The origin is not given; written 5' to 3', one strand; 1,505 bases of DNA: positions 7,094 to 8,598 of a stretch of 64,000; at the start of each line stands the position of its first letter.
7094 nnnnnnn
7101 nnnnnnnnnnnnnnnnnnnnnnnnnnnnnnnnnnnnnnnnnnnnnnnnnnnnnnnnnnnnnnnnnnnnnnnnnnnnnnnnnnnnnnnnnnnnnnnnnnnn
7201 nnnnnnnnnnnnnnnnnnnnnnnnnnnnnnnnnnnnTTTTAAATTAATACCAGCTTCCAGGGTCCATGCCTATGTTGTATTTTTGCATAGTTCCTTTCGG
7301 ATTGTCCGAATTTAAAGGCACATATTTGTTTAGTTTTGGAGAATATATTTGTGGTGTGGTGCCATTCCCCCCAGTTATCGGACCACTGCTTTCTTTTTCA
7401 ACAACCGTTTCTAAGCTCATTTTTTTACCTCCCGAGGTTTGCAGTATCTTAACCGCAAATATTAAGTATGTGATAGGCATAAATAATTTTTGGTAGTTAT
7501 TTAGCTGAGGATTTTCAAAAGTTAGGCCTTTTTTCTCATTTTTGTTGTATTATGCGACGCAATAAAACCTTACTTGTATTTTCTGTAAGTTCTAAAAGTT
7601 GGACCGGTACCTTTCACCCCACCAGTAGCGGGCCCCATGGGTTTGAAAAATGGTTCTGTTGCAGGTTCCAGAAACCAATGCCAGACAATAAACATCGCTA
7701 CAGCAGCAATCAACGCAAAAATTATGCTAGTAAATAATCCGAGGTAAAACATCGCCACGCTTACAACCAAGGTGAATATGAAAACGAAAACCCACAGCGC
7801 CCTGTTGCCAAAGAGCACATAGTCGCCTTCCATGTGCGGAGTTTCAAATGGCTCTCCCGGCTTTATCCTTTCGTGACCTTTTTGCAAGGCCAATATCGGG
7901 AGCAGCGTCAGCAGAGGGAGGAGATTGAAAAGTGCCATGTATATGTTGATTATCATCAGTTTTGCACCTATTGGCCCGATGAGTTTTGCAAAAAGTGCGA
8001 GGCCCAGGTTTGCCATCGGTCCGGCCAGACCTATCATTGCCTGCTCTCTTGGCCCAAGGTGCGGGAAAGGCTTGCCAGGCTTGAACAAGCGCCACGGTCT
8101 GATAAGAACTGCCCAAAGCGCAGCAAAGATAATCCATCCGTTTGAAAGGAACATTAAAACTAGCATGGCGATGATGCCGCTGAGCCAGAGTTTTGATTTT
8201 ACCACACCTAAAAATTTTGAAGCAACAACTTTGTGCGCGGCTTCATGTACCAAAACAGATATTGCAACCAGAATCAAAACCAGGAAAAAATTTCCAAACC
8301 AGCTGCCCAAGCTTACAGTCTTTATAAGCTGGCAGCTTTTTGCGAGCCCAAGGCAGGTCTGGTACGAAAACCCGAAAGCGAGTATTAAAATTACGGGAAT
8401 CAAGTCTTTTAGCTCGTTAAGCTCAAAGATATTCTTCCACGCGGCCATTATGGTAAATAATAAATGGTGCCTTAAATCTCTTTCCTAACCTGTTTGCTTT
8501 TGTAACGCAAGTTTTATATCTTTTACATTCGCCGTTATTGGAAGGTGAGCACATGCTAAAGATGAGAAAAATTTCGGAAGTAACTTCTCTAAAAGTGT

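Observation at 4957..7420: Putative RiPP gene cluster in a DPANN archaeon: precursor, prenyltransferase, radical SAM, GNAT-like protein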

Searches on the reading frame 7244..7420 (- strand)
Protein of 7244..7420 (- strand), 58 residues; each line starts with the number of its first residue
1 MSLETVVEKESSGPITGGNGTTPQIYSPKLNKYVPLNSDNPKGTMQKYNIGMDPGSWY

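Call 3: search_protein_families(library=pfam, proteins=[window:7244-7420:-], max_evalue=1)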
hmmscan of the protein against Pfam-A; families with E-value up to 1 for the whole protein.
window:7244-7420:- (58 aa): 0 families

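Call 4: search_protein_families(library=ncbifam, proteins=[window:7244-7420:-], max_evalue=1)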
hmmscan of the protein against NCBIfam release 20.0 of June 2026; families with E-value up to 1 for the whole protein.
window:7244-7420:- (58 aa): 0 families

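Call 15: find_homologous_proteins(query=window:7247-7420:-, max_evalue=10)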
Query seq(58 aa) (58 aa): 1 proteins with E <= 10 among 1 candidates.
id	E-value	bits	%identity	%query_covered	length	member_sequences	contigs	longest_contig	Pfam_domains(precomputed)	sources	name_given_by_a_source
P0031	1.3e-31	124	100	100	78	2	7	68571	-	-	-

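Call 52: search_protein_families(library=padloc, proteins=[window:7244-7420:-], max_evalue=0.01)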
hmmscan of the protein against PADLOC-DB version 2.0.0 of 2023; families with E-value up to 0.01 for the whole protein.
window:7244-7420:- (58 aa): 0 families

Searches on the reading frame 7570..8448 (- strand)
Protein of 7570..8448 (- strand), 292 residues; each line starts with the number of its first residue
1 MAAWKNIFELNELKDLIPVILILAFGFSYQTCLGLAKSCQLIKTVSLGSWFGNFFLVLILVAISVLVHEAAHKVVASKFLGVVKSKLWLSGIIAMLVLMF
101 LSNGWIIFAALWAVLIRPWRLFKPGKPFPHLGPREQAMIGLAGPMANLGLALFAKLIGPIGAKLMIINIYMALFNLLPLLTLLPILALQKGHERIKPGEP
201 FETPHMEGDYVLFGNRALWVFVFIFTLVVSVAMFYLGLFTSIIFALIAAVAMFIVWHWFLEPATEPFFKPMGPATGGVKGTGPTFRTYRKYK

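Call 3: search_protein_families(library=pfam, proteins=[window:7570-8448:-], max_evalue=1)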
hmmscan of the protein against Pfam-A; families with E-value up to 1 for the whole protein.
window:7570-8448:- (292 aa): 1 family
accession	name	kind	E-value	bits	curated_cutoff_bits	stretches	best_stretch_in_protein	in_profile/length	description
PF02163.28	Peptidase_M50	-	0.013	15.3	27.2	1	58-156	3-98/221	Peptidase family M50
